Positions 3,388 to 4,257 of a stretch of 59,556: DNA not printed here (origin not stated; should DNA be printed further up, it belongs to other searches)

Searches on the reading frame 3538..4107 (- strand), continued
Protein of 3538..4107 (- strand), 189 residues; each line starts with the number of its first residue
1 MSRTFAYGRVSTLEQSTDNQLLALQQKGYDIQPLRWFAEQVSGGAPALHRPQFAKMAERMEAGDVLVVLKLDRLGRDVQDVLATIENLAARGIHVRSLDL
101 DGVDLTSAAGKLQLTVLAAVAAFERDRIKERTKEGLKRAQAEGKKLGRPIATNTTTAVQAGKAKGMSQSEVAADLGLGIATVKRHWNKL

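Call 98: search_protein_families(library=padloc, proteins=[L107:9653-11989:-, L099:10036-11385:-, L099:11382-12605:-, L103:2315-4279:-, L103:4272-5528:-, L096:3166-5547:+, L099:7717-8391:-], max_evalue=0.00001)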
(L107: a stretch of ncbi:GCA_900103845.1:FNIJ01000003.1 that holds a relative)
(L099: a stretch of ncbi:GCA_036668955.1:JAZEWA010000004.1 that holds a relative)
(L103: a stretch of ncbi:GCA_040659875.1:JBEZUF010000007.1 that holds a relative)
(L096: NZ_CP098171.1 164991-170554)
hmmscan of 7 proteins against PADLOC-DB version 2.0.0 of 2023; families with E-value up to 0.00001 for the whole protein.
L107:9653-11989:- (778 aa): 4 families
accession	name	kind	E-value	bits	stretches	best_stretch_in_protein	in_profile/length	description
PDLC02361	PifA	-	2.2e-79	265.9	1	32-765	4-716/720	PifA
PDLC04959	PDC-S20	-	1.5e-10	39.2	1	43-319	17-269/464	-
PDLC04957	PDC-S20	-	7e-09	33.7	0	43-96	4-58/446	-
PDLC02210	QatA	-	9.4e-09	32.3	1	42-286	7-251/593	-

L099:10036-11385:- (449 aa): 3 families
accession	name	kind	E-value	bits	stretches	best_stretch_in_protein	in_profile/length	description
PDLC03961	ShosA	-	3.8e-87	290.4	1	4-326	8-289/303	-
PDLC02997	ShosA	-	6.5e-26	89.3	1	79-257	96-274/327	-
PDLC03927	PsyrA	-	2.7e-25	87.3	1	70-260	86-275/398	-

L099:11382-12605:- (407 aa): 2 families
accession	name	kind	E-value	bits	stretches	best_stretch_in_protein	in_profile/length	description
PDLC03962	ShosT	-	5e-10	37.6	1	326-404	132-212/237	-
PDLC03928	PsyrT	-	7.5e-08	29.1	1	339-405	621-686/689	-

L103:2315-4279:- (654 aa): 32 families (the best 25 are shown)
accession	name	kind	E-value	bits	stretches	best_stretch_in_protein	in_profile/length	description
PDLC02176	Drt3b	-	1.5e-228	758.6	1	5-654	3-651/651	-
PDLC03784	Drt3b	-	2.7e-198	658.7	1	3-654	5-599/604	DRT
PDLC03748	Drt6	-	8.3e-45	151.6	1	186-338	125-264/511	DRT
PDLC03752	Drt4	-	9.3e-37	125.3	1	28-339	24-271/467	DRT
PDLC02177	Drt4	-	8.6e-36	121.8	1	175-335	128-277/541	-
PDLC03751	RT_UG14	-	5.5e-34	115.8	1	182-330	156-295/493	DRT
PDLC02178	Drt4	-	9.1e-33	112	1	156-352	123-303/506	-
PDLC03769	RT_UG30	-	1.6e-32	110.7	1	28-332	20-275/493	DRT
PDLC02179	Drt4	-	1.1e-31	108.4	1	186-332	131-267/542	-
PDLC02180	Drt4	-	6e-31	105.9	1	180-336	140-280/532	-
PDLC03744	AbiP2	-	1.1e-30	105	1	183-328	155-291/489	DRT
PDLC03770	RT_UG31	-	6.1e-25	86.3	1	159-438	99-346/456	DRT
PDLC03743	AbiK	-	3.4e-24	84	1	118-337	85-281/546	DRT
PDLC02348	AbiK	-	1.9e-21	74.9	1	118-358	82-289/544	AbiK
PDLC03747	RT_UG10_small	-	7.8e-16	56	1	159-328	492-647/824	DRT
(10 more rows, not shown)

L103:4272-5528:- (418 aa): 54 families (the best 25 are shown)
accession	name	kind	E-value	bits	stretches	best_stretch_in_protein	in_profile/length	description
PDLC02175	Drt3a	-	3.5e-144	479.1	1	1-417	1-416/417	-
PDLC03768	Drt3a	-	6.1e-116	386.2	1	1-417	36-396/411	DRT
PDLC02174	Drt3a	-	2.6e-96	321.4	1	1-416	1-401/403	-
PDLC03754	RT_UG17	-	6e-27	92.6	1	66-307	83-301/429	DRT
PDLC03775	RT_UG36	-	2.1e-18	64.5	1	111-236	144-268/557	DRT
PDLC03783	Drt8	-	2.5e-17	61.4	1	112-306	138-326/493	DRT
PDLC03757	Drt2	-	2.1e-16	58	1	143-266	275-383/502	DRT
PDLC01607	RT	-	5.6e-16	57.2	1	94-264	25-160/161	"CAS-I,CAS-II,CAS-III,CAS-IV,CAS-V,CAS-VI; acquisition_associated"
PDLC03759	RT_UG21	-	6.7e-16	56.1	1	116-299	148-321/503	DRT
PDLC03780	RT_UG5-nitrilase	-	1.4e-15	54.8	1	93-228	170-310/907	DRT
PDLC03756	RT_UG19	-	6e-15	53.3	1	112-302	149-314/562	DRT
PDLC03779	RT_UG4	-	2e-14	51.4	1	112-221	118-231/307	DRT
PDLC03761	RT_UG23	-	6.1e-13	46.1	1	101-223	129-249/489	DRT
PDLC01136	RT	-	9e-13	46.3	1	111-236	130-246/263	RT (reverse transcriptase)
PDLC03764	RT_UG26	-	1.2e-12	45.4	1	110-239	128-263/398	DRT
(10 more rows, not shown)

L096:3166-5547:+ (793 aa): 2 families
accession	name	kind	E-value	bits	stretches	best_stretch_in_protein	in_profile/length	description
PDLC00833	E1-E2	-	2.1e-07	28.6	1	328-378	147-199/222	E1-E2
PDLC00872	E2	-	8.8e-06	23.3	0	328-379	143-195/216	E2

L099:7717-8391:- (224 aa): 0 families
